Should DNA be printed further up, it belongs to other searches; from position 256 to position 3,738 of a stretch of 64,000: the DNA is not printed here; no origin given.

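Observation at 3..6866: Compact Pel / galactosaminogalactan-like exopolysaccharide locus with adjacent HD-GYP protein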

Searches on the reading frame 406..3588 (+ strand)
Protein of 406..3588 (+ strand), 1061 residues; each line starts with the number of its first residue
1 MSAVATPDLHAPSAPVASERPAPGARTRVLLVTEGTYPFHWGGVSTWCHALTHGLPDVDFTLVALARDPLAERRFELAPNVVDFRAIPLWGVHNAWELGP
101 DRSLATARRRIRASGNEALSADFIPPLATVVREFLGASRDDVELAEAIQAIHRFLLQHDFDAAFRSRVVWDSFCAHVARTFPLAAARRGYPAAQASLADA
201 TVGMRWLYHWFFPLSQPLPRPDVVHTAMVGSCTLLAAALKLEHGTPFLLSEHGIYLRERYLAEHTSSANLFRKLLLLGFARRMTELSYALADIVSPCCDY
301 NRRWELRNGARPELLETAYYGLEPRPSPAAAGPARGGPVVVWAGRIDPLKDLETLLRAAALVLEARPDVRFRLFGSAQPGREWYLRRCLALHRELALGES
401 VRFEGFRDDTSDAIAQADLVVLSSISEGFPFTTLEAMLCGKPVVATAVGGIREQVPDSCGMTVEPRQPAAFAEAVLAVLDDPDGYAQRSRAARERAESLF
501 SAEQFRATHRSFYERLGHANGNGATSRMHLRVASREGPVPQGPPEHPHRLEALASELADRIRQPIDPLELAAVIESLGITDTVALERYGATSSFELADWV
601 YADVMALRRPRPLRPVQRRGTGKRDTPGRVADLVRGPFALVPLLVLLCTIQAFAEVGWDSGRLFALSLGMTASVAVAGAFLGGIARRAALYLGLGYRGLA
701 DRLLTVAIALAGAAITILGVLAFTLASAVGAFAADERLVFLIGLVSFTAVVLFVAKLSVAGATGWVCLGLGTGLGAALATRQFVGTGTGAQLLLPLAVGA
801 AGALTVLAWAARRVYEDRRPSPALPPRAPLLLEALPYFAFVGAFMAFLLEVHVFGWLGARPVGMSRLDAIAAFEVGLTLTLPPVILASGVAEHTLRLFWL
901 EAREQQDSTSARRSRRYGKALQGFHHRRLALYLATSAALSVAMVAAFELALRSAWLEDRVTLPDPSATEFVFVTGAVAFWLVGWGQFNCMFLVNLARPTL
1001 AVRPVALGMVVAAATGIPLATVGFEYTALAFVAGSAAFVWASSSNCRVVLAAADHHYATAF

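Call 4: search_protein_families(library=pfam, proteins=[window:406-3588:+], max_evalue=0.01)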
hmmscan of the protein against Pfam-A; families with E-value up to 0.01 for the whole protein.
window:406-3588:+ (1061 aa): 6 families
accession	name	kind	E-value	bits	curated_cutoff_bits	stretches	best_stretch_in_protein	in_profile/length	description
PF11997.14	DUF3492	-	4.5e-46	158.2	23.3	1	28-313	2-268/268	Domain of unknown function (DUF3492)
PF13692.12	Glyco_trans_1_4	-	4.4e-31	108.5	27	1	338-481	2-142/142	Glycosyl transferases group 1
PF00534.26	Glycos_transf_1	-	2.2e-28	99.4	26.4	1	335-495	13-172/172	Glycosyl transferases group 1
PF20706.3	GT4-conflict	-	2.2e-11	43.8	26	1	321-495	180-371/385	Family 4 Glycosyltransferase in conflict systems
PF13439.12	Glyco_transf_4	-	2.3e-07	31.5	28.5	1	213-304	63-147/170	Glycosyltransferase Family 4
PF13524.12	Glyco_trans_1_2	-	0.00019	21.9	25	1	363-503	9-136/144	Glycosyl transferase-like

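Call 7: search_solved_structures(query=window:406-3588:+, max_evalue=0.001)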
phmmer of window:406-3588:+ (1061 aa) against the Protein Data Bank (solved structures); distinct sequences matched with E-value up to 0.001: 57.
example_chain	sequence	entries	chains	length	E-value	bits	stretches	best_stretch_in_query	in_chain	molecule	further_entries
6kih_A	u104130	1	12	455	3.6e-20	74.8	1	335-529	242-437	Tll1590 protein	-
3c4q_A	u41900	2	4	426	4.1e-13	51.4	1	338-525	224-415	Predicted glycosyltransferases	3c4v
3c48_A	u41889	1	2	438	5e-13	51.1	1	338-523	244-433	Predicted glycosyltransferases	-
4xso_B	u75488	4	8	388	2.9e-11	45.3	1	338-489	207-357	Alr3699 protein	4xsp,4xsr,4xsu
2jjm_A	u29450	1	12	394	3.9e-11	44.9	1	367-515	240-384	GLYCOSYL TRANSFERASE, GROUP 1 FAMILY PROTEIN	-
3mbo_A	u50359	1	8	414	4.4e-11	44.7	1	367-515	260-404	Glycosyltransferase, group 1 family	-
3oka_A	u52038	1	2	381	1.1e-10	43.5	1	337-503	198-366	GDP-mannose-dependent alpha-(1-6)-phosphatidylinositol monomannoside mannosyltransferase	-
3okc_A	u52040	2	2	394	1.1e-10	43.4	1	337-503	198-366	GDP-mannose-dependent alpha-(1-6)-phosphatidylinositol monomannoside mannosyltransferase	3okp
5u09_A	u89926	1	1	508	2.5e-09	38.9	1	338-487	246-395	Cannabinoid receptor 1,GlgA glycogen synthase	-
7qsg_A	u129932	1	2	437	2.6e-09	38.8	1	244-515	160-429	D-inositol 3-phosphate glycosyltransferase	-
6kqi_A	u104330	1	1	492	2.8e-09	38.8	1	338-485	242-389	Cannabinoid receptor 1,GlgA glycogen synthase,Cannabinoid receptor 1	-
9b9y_R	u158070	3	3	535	3.7e-09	38.3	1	338-484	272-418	Cannabinoid receptor 1,Glycogen synthase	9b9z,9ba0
9m88_C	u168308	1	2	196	4.4e-09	38.1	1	338-481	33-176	Glycogen synthase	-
5d00_A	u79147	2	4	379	4.5e-09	38.1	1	390-516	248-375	N-acetyl-alpha-D-glucosaminyl L-malate synthase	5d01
2bfw_A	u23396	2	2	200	4.7e-09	38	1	338-481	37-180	GLGA GLYCOGEN SYNTHASE | PGS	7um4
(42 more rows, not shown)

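Call 9: search_protein_families(library=ncbifam, proteins=[window:406-3588:+], max_evalue=0.01)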
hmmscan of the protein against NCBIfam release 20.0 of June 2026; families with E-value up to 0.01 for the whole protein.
window:406-3588:+ (1061 aa): 30 families (the best 25 are shown)
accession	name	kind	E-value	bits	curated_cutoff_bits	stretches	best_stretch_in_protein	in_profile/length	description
NF038011.1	PelF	equivalog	6.4e-47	160.7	100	1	29-513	2-489/489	GT4 family glycosyltransferase PelF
TIGR03088.1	stp2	hypoth_equivalog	1.7e-26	93.2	409.05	1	339-515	196-372/374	TIGR03088 family PEP-CTERM/XrtA system glycosyltransferase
NF041876.1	EPS_EpsE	equivalog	9.7e-26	90.9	400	1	334-504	210-384/389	exopolysaccharide biosynthesis GT4 family glycosyltransferase EpsE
TIGR03449.1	mycothiol_MshA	equivalog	1.1e-21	77.2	462.5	1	337-510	220-398/406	D-inositol-3-phosphate glycosyltransferase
TIGR03999.1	thiol_BshA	equivalog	4.6e-17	62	273.7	1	389-516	245-373/375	N-acetyl-alpha-D-glucosaminyl L-malate synthase BshA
NF053787.1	GlcN_PG_synth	equivalog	2.8e-15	56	480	1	407-514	252-357/361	N-acetylglucosaminyl phosphatidylglycerol synthase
TIGR04047.1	MSMEG_0565_glyc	hypoth_equivalog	4.9e-15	55.5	259.85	1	334-513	190-371/373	MSMEG_0565 family glycosyltransferase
TIGR02149.1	glgA_Coryne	subfamily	6.3e-13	48.6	302.4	1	337-513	204-387/391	glycogen synthase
NF011726.0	PRK15179.1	equivalog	7.2e-12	44.4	733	1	345-513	525-691/694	Vi polysaccharide biosynthesis protein TviE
NF038295.1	EPS_HpsP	equivalog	7.4e-12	44.9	550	1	336-506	206-377/388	hormogonium polysaccharide biosynthesis glycosyltransferase HpsP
TIGR04157.1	glyco_rSAM_CFB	subfamily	6.9e-10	38.5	400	1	338-513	228-406/406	TIGR04157 family glycosyltransferase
NF047880.1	glyco_SdgA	exception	1.1e-08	34.2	800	1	345-499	323-474/488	serine-aspartate repeat adhesin O-glycosyltransferase SdgA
TIGR04063.1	stp3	hypoth_equivalog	1.2e-08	34.3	442.05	1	337-514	213-393/397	TIGR04063 family PEP-CTERM/XrtA system glycosyltransferase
NF047684.1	TeichurnBiosyTuaC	equivalog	1.6e-08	33.9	550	1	410-509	283-382/391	teichuronic acid biosynthesis protein TuaC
NF038229.1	Glyco4_Geo_Pelo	equivalog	2.7e-08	33.2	400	1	344-515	168-335/338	GPMC system family 4 glycosyltransferase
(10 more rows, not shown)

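Call 12: find_encoding_contigs(protein=window:406-3588:+, flank=10000, max_places=6)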
Protein window:406-3588:+ (1061 aa): no gene with exactly this product is on record in the collection.

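Call 15: find_related_loci(query=window:406-3588:+, collection=genome_contigs, flank=10000)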
Query window:406-3588:+ (1061 aa) in genome_contigs; peptide patterns used: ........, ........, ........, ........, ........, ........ (x = any residue, [..] = any of these).
53 stretches matched a pattern; 2 encode a relative of the query (tblastn E <= 1e-3); 2 distinct loci.
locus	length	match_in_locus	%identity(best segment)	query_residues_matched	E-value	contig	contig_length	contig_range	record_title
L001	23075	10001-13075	51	19-1061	0e+0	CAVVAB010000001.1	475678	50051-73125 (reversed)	MAG: uncultured Actinomycetes bacterium isolate MFD03975.bin.2.148 genome assembly, contig: contig_12783, whole genome s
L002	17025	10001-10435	32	333-482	4e-7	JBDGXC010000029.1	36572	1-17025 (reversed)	MAG: Gemmatimonadota bacterium isolate M3-22_Bin_290 M3-22_Bin_290_scaffold_2202, whole genome shotgun sequence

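Call 16: find_homologous_proteins(query=window:406-3588:+, max_evalue=1e-10)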
Query window:406-3588:+ (1061 aa): 288 proteins with E <= 1e-10 among 8000 candidates; the best 120 are listed.
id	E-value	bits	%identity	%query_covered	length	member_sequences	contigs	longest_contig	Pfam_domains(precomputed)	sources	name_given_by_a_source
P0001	0.0e+0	1810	78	100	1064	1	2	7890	PF00534.27,PF13439.13,PF11997.15,PF20706.4,PF13692.13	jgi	jgi:glycosyltransferase involved in cell wall biosynthesis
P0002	0.0e+0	1700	74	100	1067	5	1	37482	PF00534.27,PF13439.13,PF11997.15,PF20706.4,PF13692.13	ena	-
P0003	0.0e+0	1579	69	100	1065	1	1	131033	PF00534.27,PF13524.13,PF11997.15,PF20706.4,PF13692.13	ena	-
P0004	0.0e+0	1567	68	99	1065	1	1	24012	PF00534.27,PF11997.15,PF20706.4,PF13692.13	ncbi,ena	-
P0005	0.0e+0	1560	68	99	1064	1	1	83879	PF00534.27,PF11997.15,PF20706.4,PF13692.13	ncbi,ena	-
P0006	0.0e+0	1553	68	99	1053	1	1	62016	PF00534.27,PF11997.15,PF20706.4,PF13692.13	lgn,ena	-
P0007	0.0e+0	1448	66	100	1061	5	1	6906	PF00534.27,PF13439.13,PF11997.15,PF20706.4,PF13692.13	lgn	-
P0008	0.0e+0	1395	69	89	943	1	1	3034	PF00534.27,PF11997.15,PF20706.4,PF13692.13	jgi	jgi:glycosyltransferase involved in cell wall biosynthesis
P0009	0.0e+0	1228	57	99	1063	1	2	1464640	PF00534.27,PF13439.13,PF11997.15,PF20706.4,PF13692.13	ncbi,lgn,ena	-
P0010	0.0e+0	1208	56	100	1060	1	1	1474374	PF00534.27,PF13439.13,PF11997.15,PF20706.4,PF13692.13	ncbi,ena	-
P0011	0.0e+0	1193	98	51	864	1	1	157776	PF00534.27,PF11997.15,PF20706.4,PF13692.13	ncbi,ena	-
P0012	4.8e-296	1003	51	97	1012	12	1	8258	PF00534.27,PF13439.13,PF11997.15,PF20706.4,PF13692.13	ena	-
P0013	2.1e-291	988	50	96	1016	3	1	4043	PF00534.27,PF13439.13,PF11997.15,PF20706.4,PF13692.13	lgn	-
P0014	5.0e-259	881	50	50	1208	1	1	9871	PF00534.27,PF13439.13,PF11997.15,PF20706.4,PF13692.13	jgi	jgi:glycosyltransferase involved in cell wall biosynthesis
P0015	1.8e-255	869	51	47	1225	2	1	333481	PF00534.27,PF13439.13,PF11997.15,PF20706.4,PF13692.13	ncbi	ncbi:MAG: GT4 family glycosyltransferase PelF [Caldilineaceae bacterium]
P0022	1.1e-248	846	42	98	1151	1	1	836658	PF00534.27,PF13439.13,PF11997.15,PF20706.4,PF13692.13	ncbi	ncbi:MAG: GT4 family glycosyltransferase PelF [Anaerolineae bacterium]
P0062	1.3e-221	757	50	46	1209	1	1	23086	PF00534.27,PF16933.11,PF13439.13,PF11997.15,PF20706.4,PF13692.13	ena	-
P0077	5.3e-202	692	41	92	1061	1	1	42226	PF00534.27,PF13439.13,PF11997.15,PF20706.4,PF13692.13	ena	-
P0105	2.0e-183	630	38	99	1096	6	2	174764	PF00534.27,PF13439.13,PF11997.15,PF20706.4,PF13692.13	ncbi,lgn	ncbi:MAG TPA: GT4 family glycosyltransferase PelF [Acidimicrobiia bacterium]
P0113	6.7e-180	619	37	98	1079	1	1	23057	PF00534.27,PF13439.13,PF11997.15,PF20706.4,PF13692.13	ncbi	ncbi:MAG: GT4 family glycosyltransferase PelF [Mycobacteriales bacterium]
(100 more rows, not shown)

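Call 18: find_encoding_contigs(protein=P0011, flank=10000, max_places=2)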
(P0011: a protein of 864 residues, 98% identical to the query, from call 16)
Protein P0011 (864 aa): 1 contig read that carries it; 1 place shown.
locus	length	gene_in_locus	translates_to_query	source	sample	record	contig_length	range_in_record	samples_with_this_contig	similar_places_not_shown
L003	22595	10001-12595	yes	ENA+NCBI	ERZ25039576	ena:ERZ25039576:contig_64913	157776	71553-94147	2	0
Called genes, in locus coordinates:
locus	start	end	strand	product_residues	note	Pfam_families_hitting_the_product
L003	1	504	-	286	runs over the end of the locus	PF09678:Caa3_CtaG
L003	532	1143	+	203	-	-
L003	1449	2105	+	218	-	PF00586:AIRS, PF02769:AIRS_C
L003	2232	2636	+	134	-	PF00551:Formyl_trans_N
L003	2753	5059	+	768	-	PF01808:AICARFT_IMPCHas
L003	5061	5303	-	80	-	-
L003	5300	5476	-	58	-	-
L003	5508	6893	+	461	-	PF00291:PALP, PF00571:CBS (faint)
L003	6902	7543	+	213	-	PF02798:GST_N, PF13417:GST_N_3, PF13409:GST_N_2, PF00043:GST_C, PF14497:GST_C_3 (weak), PF13410:GST_C_2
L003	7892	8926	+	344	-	PF25116:CBM87_Agd3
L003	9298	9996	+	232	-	PF25115:Agd3_CE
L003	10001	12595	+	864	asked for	PF11997:DUF3492, PF20706:GT4-conflict, PF00534:Glycos_transf_1, PF13692:Glyco_trans_1_4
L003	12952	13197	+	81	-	-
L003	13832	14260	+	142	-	PF01370:Epimerase, PF16363:GDP_Man_Dehyd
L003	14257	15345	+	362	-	PF03537:Glyco_hydro_114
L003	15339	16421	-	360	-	PF01590:GAF, PF13185:GAF_2, PF13487:HD_5, PF01966:HD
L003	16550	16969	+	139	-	-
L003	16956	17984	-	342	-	PF00962:A_deaminase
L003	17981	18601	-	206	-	PF02230:Abhydrolase_2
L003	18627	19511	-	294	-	PF00903:Glyoxalase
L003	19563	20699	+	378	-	PF13439:Glyco_transf_4, PF13579:Glyco_trans_4_4, PF20706:GT4-conflict, PF00534:Glycos_transf_1, PF13692:Glyco_trans_1_4, PF13524:Glyco_trans_1_2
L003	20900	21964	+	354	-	PF03706:LPG_synthase_TM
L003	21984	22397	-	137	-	PF00027:cNMP_binding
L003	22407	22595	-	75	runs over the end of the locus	PF02609:Exonuc_VII_S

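Call 19: find_encoding_contigs(protein=P0003, flank=10000, max_places=2)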
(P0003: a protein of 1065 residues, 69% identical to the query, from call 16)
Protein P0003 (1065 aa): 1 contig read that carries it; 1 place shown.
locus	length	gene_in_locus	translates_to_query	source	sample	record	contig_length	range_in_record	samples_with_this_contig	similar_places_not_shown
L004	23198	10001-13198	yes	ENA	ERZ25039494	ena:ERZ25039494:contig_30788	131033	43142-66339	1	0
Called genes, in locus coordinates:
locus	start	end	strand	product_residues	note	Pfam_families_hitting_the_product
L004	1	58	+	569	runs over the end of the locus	PF00664:ABC_membrane, PF00005:ABC_tran (weak)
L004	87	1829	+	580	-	PF00664:ABC_membrane, PF00005:ABC_tran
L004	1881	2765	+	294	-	PF00583:Acetyltransf_1, PF13673:Acetyltransf_10 (faint), PF13508:Acetyltransf_7, PF13527:Acetyltransf_9 (faint), PF08445:FR47 (faint), PF00583:Acetyltransf_1 (weak)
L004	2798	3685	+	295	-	PF00583:Acetyltransf_1, PF13673:Acetyltransf_10 (weak), PF13508:Acetyltransf_7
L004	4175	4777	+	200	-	PF00201:UDPGT, PF04101:Glyco_tran_28_C (weak), PF06722:EryCIII-like_C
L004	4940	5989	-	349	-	PF00890:FAD_binding_2 (weak), PF01266:DAO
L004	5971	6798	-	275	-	PF00701:DHDPS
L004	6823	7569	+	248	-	PF00378:ECH_1, PF16113:ECH_2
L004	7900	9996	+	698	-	PF25116:CBM87_Agd3, PF25115:Agd3_CE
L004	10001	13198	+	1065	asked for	PF11997:DUF3492, PF20706:GT4-conflict, PF00534:Glycos_transf_1, PF13524:Glyco_trans_1_2 (weak), PF13692:Glyco_trans_1_4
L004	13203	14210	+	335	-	PF01073:3Beta_HSD, PF01370:Epimerase, PF02719:Polysacc_synt_2, PF04321:RmlD_sub_bind, PF13460:NAD_binding_10 (weak), PF16363:GDP_Man_Dehyd, PF07993:NAD_binding_4 (weak)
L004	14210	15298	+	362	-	PF03537:Glyco_hydro_114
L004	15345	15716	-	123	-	-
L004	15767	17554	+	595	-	PF00486:Trans_reg_C, PF03704:BTAD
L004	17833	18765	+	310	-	-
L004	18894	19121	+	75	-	-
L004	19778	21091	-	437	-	-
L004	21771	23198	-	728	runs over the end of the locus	-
